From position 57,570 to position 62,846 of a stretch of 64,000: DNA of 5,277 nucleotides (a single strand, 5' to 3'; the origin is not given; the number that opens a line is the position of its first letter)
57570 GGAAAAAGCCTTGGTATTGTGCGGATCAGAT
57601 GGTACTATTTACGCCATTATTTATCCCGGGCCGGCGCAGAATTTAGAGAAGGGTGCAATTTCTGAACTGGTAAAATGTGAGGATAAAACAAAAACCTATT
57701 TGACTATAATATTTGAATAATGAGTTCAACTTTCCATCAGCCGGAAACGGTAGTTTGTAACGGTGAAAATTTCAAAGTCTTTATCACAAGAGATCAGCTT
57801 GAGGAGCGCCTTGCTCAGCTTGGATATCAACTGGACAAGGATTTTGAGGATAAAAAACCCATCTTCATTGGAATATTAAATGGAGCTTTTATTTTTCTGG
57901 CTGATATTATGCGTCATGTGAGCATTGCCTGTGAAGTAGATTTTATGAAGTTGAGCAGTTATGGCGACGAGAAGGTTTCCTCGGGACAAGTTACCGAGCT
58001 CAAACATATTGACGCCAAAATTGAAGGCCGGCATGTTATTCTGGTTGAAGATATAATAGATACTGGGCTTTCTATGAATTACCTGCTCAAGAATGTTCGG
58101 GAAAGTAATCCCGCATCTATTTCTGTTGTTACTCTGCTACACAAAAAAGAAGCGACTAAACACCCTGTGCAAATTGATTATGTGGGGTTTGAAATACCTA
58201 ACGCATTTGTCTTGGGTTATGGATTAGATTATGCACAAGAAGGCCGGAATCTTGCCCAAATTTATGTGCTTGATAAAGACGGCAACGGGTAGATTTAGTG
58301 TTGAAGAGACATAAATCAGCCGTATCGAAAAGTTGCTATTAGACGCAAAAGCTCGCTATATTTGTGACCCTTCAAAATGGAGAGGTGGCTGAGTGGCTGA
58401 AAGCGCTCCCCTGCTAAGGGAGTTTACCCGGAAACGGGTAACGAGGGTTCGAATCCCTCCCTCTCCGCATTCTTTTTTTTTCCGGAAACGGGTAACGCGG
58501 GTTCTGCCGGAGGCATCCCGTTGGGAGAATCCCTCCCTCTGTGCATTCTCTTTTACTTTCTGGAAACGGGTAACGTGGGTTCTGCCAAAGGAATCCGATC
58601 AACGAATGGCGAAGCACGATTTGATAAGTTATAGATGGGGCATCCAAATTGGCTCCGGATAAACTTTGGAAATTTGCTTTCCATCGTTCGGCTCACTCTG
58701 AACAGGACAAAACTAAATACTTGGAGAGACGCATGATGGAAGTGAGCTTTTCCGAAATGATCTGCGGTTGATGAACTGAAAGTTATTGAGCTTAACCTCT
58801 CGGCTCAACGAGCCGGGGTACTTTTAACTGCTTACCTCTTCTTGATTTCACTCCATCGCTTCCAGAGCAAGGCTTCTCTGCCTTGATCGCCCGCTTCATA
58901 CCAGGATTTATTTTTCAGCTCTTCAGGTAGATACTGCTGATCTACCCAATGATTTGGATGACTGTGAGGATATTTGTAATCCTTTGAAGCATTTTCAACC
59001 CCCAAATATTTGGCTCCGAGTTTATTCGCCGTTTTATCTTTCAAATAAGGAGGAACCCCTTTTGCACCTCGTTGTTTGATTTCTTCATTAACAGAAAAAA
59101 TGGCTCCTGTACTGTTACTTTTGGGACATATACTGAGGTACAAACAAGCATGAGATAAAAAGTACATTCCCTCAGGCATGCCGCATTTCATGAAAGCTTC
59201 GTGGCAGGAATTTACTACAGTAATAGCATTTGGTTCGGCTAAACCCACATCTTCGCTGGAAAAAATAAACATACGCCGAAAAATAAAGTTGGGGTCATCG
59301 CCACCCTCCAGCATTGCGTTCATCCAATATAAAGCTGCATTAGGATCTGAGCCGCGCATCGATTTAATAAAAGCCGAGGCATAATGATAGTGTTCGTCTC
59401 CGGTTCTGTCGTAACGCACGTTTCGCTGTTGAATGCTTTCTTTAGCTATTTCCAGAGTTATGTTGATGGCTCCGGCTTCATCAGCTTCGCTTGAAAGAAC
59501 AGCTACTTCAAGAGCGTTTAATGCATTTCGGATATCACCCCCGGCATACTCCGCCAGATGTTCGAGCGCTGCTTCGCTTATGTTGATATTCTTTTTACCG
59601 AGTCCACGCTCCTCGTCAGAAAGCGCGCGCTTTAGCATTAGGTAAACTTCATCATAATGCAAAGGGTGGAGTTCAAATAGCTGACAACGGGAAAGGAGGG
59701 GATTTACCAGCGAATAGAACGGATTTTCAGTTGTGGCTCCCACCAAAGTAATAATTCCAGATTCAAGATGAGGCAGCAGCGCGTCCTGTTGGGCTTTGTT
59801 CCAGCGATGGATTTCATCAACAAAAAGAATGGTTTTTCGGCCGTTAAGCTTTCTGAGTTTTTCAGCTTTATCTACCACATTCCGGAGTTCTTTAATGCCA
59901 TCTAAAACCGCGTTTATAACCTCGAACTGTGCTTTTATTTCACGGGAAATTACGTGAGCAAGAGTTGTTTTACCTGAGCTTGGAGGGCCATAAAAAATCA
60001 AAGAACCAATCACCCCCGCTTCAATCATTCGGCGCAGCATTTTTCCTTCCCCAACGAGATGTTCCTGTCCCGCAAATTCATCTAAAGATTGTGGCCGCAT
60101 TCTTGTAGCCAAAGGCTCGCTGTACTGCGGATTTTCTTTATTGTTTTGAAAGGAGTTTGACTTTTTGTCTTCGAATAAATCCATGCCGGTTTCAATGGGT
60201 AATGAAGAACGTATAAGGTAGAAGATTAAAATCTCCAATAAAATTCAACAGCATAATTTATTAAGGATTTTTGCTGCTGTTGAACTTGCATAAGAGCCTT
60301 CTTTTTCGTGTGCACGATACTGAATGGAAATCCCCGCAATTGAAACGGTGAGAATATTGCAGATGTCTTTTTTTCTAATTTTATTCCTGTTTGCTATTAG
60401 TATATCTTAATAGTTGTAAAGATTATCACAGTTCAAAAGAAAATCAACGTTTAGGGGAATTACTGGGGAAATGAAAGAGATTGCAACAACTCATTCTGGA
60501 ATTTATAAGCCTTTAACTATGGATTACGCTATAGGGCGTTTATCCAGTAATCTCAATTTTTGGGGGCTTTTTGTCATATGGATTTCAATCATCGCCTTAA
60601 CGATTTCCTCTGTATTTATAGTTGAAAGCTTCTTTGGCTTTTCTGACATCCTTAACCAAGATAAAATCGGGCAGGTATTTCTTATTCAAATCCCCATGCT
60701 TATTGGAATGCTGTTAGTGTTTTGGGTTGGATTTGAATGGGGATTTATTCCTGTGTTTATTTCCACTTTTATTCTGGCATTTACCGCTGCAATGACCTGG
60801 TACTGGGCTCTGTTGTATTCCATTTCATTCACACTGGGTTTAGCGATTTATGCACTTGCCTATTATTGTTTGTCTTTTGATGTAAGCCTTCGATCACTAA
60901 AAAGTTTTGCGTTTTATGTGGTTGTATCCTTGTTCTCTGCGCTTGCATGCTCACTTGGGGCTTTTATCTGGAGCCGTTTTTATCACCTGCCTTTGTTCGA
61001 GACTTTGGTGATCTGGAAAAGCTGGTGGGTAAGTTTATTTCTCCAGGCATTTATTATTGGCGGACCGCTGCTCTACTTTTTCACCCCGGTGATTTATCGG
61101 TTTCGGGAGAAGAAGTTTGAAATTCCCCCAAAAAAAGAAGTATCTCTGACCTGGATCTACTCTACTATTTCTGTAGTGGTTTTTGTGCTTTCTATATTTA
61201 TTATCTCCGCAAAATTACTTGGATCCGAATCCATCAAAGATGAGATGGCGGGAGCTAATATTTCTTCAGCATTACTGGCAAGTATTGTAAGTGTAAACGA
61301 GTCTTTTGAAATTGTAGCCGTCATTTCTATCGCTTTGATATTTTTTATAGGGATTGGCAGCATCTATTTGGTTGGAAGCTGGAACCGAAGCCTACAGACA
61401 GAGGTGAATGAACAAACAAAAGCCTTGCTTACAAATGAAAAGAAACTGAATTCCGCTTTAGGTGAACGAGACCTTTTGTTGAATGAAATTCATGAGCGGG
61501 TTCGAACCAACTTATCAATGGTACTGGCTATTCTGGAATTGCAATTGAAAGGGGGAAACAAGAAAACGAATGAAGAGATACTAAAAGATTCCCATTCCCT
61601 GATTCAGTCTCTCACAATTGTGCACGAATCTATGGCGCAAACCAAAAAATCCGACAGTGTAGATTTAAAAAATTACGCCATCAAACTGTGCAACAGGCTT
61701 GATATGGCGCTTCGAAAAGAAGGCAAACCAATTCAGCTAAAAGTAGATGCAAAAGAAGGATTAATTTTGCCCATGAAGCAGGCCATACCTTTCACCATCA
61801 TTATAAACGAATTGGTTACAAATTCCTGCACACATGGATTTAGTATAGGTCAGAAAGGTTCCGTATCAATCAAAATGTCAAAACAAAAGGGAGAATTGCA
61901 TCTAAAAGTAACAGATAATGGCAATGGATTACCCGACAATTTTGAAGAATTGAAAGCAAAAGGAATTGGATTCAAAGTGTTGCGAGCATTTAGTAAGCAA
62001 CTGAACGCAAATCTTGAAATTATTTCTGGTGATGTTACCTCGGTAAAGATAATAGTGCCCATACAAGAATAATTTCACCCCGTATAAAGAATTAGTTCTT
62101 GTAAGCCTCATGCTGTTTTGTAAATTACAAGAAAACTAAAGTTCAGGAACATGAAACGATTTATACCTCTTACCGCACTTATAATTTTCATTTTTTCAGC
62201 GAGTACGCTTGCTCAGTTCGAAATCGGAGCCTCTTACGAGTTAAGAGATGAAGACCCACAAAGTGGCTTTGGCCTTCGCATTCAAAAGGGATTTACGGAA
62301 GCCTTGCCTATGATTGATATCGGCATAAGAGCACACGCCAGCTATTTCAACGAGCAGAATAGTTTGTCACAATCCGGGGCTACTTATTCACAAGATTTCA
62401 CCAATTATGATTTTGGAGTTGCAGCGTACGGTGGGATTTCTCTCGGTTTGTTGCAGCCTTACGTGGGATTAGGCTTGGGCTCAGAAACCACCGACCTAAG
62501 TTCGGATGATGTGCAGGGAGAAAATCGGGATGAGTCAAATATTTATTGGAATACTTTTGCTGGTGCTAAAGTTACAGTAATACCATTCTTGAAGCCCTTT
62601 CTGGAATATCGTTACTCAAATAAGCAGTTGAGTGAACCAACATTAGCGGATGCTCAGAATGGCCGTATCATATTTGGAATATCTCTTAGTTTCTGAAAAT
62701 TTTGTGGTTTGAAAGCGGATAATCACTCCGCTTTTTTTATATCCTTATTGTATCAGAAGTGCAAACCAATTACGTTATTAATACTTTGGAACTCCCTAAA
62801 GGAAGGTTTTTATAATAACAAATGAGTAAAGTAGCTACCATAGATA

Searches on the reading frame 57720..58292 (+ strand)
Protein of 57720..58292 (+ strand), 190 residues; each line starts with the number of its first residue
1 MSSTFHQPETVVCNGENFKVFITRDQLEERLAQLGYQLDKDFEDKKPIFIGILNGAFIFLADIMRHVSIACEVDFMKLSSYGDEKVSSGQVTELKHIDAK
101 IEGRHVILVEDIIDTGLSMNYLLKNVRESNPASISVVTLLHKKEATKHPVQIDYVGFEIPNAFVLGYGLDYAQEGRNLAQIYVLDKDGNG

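Call 46: search_protein_families(library=pfam, proteins=[window:57720-58292:+], max_evalue=0.001)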
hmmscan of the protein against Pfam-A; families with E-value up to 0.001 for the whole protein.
window:57720-58292:+ (190 aa): 2 families
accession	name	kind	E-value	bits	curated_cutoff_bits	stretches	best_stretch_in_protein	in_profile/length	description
PF00156.33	Pribosyltran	-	1.5e-25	89.8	26.3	1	25-171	3-157/158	Phosphoribosyl transferase domain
PF14681.12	UPRTase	-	0.00012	22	27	1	72-148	90-167/206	Uracil phosphoribosyltransferase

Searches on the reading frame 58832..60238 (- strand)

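Call 46: search_protein_families(library=pfam, proteins=[window:58832-60238:-], max_evalue=0.001)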
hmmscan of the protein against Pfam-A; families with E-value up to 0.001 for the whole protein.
window:58832-60238:- (468 aa): 11 families
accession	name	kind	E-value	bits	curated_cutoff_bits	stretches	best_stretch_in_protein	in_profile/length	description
PF12002.13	MgsA_C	-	4.3e-54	183.3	27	1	296-465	1-166/167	MgsA AAA+ ATPase C terminal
PF16193.11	AAA_assoc_2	-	6.2e-29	100.5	34.3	1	215-295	2-81/81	AAA C-terminal domain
PF05496.18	RuvB_N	-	4.9e-15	56.1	27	1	47-165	1-115/159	Holliday junction DNA helicase RuvB P-loop domain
PF00004.35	AAA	-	9e-14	52.5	21.2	1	80-187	1-125/131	ATPase family associated with various cellular activities (AAA)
PF13173.12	AAA_14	-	4.2e-06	27.2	27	1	80-198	5-128/129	AAA domain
PF20720.3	nSTAND3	-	0.00018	21.7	27.2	1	79-127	19-66/155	Novel STAND NTPase 3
PF07728.20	AAA_5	-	0.00022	21.7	22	0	80-167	2-99/139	AAA domain (dynein-related subfamily)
PF01078.27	Mg_chelatase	-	0.00025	21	20.3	0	70-98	13-43/207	Magnesium chelatase, subunit ChlI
PF13191.12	AAA_16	-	0.00039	21.4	32.6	0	74-104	21-51/167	AAA ATPase domain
PF25361.1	AAA_lid_RFC1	-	0.0004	20.2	34.9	1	216-251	15-50/59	RFC1-like, AAA+ ATPase lid domain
PF21960.2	RCF1-5-like_lid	-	0.00045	20.6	27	1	216-246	10-41/43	RCF1/5-like, AAA+ ATPase lid domain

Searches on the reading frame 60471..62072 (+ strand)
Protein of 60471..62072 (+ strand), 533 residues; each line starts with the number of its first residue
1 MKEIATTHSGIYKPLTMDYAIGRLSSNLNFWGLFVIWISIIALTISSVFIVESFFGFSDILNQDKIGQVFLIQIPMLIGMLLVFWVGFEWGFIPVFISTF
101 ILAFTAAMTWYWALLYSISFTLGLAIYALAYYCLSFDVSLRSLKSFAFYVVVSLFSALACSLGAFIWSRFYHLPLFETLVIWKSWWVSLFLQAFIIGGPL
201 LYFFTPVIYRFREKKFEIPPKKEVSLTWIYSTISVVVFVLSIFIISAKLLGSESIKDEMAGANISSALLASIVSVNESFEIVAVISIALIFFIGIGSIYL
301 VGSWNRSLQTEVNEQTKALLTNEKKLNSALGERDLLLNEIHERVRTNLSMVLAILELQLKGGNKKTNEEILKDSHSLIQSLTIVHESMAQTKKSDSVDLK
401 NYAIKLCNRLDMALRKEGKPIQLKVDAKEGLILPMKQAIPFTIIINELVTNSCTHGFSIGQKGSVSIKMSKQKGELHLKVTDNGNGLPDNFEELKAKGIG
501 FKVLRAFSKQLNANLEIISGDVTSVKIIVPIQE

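Call 46: search_protein_families(library=pfam, proteins=[window:60471-62072:+], max_evalue=0.001)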
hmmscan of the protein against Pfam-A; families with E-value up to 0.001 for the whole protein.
window:60471-62072:+ (533 aa): 3 families
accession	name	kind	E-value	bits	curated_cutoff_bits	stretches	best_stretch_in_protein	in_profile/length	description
PF07568.18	HisKA_2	-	5.6e-13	49.2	22.3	1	339-410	1-72/76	Histidine kinase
PF02518.31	HATPase_c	-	3.8e-08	34.2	26.4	1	441-531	6-109/111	Histidine kinase-, DNA gyrase B-, and HSP90-like ATPase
PF13581.12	HATPase_c_2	-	2.8e-06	27.8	27.4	1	434-510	25-111/127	Histidine kinase-like ATPase domain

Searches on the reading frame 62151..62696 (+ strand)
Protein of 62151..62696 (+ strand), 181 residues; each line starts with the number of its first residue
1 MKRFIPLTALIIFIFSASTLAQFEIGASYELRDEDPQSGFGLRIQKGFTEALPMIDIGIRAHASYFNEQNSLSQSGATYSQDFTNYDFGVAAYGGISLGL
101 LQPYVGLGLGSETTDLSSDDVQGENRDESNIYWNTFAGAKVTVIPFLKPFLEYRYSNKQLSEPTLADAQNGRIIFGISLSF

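Call 46: search_protein_families(library=pfam, proteins=[window:62151-62696:+], max_evalue=0.001)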
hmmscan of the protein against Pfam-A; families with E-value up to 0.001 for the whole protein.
window:62151-62696:+ (181 aa): 1 family
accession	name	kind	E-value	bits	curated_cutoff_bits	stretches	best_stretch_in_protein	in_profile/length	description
PF13505.12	OMP_b-brl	-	1.1e-07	32.6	28.7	1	9-181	3-175/175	Outer membrane protein beta-barrel domain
